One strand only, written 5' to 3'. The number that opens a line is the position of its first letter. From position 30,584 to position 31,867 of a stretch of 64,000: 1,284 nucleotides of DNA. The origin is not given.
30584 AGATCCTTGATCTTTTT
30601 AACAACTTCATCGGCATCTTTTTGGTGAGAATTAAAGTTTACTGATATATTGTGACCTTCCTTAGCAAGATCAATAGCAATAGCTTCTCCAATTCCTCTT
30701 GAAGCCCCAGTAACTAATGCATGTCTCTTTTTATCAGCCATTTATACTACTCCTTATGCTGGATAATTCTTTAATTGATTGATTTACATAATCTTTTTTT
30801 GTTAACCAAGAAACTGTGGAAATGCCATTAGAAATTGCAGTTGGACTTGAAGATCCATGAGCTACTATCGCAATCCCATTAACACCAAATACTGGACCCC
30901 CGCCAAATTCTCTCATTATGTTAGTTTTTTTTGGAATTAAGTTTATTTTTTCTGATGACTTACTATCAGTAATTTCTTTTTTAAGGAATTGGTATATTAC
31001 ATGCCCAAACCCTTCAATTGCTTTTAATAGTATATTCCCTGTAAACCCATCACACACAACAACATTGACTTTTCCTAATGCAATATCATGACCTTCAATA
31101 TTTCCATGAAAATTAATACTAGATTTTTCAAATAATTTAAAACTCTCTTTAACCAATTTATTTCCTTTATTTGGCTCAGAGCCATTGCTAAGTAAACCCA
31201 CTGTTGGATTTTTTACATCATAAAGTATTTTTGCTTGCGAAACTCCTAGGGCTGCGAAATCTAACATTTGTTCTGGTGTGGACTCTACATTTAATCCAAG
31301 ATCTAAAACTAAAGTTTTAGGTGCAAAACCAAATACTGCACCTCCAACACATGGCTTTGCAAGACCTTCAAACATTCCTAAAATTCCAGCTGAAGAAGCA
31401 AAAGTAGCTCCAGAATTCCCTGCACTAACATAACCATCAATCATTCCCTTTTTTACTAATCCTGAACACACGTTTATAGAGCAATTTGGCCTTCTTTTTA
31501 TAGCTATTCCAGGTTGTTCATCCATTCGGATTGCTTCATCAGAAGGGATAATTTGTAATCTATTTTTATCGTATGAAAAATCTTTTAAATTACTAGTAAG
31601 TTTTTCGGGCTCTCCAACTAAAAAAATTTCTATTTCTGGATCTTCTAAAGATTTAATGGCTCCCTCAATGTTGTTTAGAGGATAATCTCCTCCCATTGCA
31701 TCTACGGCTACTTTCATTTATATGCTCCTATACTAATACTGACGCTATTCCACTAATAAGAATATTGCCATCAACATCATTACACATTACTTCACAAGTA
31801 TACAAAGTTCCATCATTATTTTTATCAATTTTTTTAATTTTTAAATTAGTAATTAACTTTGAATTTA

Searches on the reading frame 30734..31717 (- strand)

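Call 53: search_protein_families(library=pfam, proteins=[window:30734-31717:-], max_evalue=0.00001)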
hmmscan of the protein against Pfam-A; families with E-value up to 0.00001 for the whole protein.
window:30734-31717:- (327 aa): 1 family
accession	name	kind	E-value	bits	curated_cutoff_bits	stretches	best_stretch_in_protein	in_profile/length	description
PF02504.20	FA_synthesis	-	5.3e-76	256.2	29.1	1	1-309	1-320/324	Fatty acid synthesis protein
